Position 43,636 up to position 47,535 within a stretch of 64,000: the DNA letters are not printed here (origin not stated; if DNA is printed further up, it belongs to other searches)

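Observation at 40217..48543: Bacterial-type AddAB helicase-nuclease pair embedded in an archaeal core genome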

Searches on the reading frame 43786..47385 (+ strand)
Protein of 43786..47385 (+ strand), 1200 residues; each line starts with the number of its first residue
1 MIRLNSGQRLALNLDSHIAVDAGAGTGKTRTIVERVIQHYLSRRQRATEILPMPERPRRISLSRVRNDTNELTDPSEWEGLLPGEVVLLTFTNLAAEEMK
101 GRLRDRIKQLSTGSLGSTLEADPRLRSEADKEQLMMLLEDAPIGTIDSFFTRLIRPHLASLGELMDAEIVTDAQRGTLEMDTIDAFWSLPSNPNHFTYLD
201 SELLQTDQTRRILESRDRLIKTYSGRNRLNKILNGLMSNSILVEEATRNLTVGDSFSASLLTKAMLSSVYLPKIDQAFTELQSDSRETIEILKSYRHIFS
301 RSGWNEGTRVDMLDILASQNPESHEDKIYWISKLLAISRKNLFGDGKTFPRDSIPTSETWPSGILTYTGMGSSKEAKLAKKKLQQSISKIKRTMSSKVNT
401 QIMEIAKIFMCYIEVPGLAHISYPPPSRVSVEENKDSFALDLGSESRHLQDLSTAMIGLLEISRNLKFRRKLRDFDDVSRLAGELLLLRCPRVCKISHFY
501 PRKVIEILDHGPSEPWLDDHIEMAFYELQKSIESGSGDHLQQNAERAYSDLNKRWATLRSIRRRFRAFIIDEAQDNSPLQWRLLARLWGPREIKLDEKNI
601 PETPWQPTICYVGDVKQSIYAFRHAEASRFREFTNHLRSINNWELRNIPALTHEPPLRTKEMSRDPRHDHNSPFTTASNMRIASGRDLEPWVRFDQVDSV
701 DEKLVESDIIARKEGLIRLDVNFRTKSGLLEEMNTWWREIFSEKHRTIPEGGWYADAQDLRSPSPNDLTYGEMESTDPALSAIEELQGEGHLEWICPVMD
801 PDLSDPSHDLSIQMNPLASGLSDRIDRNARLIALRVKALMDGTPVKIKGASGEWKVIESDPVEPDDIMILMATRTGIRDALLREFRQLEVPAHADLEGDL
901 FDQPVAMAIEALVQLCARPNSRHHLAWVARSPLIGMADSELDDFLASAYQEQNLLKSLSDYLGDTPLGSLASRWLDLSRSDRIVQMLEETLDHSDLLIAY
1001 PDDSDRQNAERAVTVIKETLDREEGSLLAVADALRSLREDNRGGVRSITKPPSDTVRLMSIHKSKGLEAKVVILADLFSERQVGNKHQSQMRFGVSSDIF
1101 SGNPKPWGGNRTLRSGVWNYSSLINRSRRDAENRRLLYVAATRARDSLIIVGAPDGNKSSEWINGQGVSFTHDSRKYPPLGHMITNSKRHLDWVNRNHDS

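Call 85: predict_structure(alignment_id=A4)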
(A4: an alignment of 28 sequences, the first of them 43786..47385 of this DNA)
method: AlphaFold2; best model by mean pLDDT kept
length: 1200 residues; sequences in the alignment: 28
mean_pLDDT: 73.4   pTM: 0.65
mean pLDDT of the five models: 73.4, 72.8, 69.8, 68.9, 65.2
residues with pLDDT >= 90: 198; 70-90: 590; 50-70: 243; < 50: 169
segments of 3 or more residues with pLDDT < 50: 1-6, 15-27, 46-51, 567-577, 587-628, 647-692, 768-773, 800-822, 1041-1043, 1083-1089
pLDDT, mean of each block of 10 residues (from residue 1): 45 47 45 68 53 64 60 78 74 67 84 66 76 86 72 81 65 74 90 86 84 91 79 86 79 86 87 93 95 90 86 94 93 93 81 88 88 89 94 88 92 88 71 68 93 92 87 75 81 83 85 65 89 70 87 86 57 44 50 44 39 34 42 55 49 37 39 33 34 60 68 58 70 81 72 61 58 54 74 70 36 33 69 90 79 77 90 71 83 68 86 92 90 85 82 89 87 89 88 81 77 88 81 79 56 75 70 84 48 78 67 85 81 75 85 72 74 71 81 71
secondary structure, 60 per line:
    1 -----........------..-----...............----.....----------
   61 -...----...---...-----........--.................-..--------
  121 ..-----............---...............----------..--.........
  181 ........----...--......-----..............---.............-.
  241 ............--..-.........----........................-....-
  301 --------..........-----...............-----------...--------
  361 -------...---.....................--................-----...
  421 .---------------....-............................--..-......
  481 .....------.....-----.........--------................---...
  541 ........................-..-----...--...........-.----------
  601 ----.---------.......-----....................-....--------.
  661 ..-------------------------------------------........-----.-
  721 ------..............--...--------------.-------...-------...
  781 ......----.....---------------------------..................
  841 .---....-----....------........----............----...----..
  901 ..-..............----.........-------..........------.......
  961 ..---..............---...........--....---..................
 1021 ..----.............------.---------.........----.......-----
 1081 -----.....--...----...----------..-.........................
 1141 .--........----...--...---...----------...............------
elements in order (helices of 4 or more, strands of 3 or more residues): H6-13 H27-41 H46-50 E86-90 H93-109 H128-139 E143-145 H146-157 H172-188 H198-203 H209-222 H226-238 H240-250 H258-266 H271-294 H296-299 H309-318 H324-338 H374-394 H397-412 E418-421 E437-440 H442-469 H475-485 H492-496 H502-510 H519-534 H538-564 H578-588 H615-621 H627-646 H648-651 H706-713 H727-740 H778-786 E791-795 H823-841 E845-848 E854-857 E867-871 H876-887 E892-894 H904-917 H922-930 H938-947 H954-962 H966-979 H983-993 H996-999 H1003-1022 H1027-1039 E1056-1060 H1061-1064 E1069-1075 H1086-1090 E1093-1095 E1100-1102 H1116-1141 E1144-1151 E1161-1163 E1167-1169 H1180-1194

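Call 87: fold_search(model_id=the predicted structure, library=pdb)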
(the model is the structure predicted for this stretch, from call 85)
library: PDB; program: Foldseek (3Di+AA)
matches with E <= 10: 214; with E <= 0.001: 56
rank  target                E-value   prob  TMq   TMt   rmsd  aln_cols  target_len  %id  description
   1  4cej_A                1.6e-22  1.00  0.49  0.50  12.3      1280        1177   15  Crystal structure of AddAB-DNA-ADPNP complex at 3 Angstrom resolution (released 2014-03-12)
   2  4cei_A                1.6e-21  1.00  0.48  0.50  12.1      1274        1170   14  Crystal structure of ADPNP-bound AddAB with a forked DNA substrate (released 2014-03-12)
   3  4ceh_A                1.1e-20  1.00  0.48  0.49  12.1      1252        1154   14  Crystal structure of AddAB with a forked DNA substrate (released 2014-03-12)
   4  3u44_A                3.4e-18  1.00  0.44  0.46  12.8      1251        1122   15  Crystal structure of AddAB-DNA complex (released 2012-03-21)
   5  8b1t_B                5.2e-16  1.00  0.40  0.42  12.8      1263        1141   15  RecBCD-DNA in complex with the phage protein Abc2 (released 2022-12-28)
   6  8b1r_B                7.1e-16  1.00  0.41  0.42  12.8      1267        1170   15  RecBCD in complex with the phage protein gp5.9 (released 2022-12-28)
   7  5mbv_B                2.4e-15  1.00  0.40  0.42  13.5      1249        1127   14  Cryo-EM structure of Lambda Phage protein GamS bound to RecBCD. (released 2017-01-11)
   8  1w36_B                6.0e-15  1.00  0.39  0.40  13.1      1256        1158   14  RecBCD:DNA complex (released 2004-11-04)
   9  5ld2_B                6.9e-15  1.00  0.40  0.41  13.1      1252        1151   15  Cryo-EM structure of RecBCD+DNA complex revealing activated nuclease domain (released 2016-10-05)
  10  7mr3_B                7.8e-15  1.00  0.39  0.41  12.6      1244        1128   15  Cryo-EM structure of RecBCD-DNA complex with docked RecBNuc and stabilized RecD (released 2021-07-28)
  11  6sjb_B                1.7e-14  1.00  0.42  0.44  12.0      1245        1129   14  Cryo-EM structure of the RecBCD Chi recognised complex (released 2020-01-01)
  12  7mr4_B                4.7e-14  1.00  0.40  0.53  12.5      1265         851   15  Cryo-EM structure of RecBCD-DNA complex with undocked RecBNuc and flexible RecD (released 2021-07-28)
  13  7mr0_B                6.7e-14  1.00  0.40  0.42  13.3      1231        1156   14  Cryo-EM structure of RecBCD with docked RecBNuc and flexible RecD (released 2021-07-28)
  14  7mr2_B                7.3e-14  1.00  0.37  0.49  13.5      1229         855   15  Cryo-EM structure of RecBCD with undocked RecBNuc and flexible RecD (released 2021-07-28)
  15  3k70_B                1.2e-13  1.00  0.38  0.39  13.4      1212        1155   14  Crystal structure of the complete initiation complex of RecBCD (released 2009-11-10)
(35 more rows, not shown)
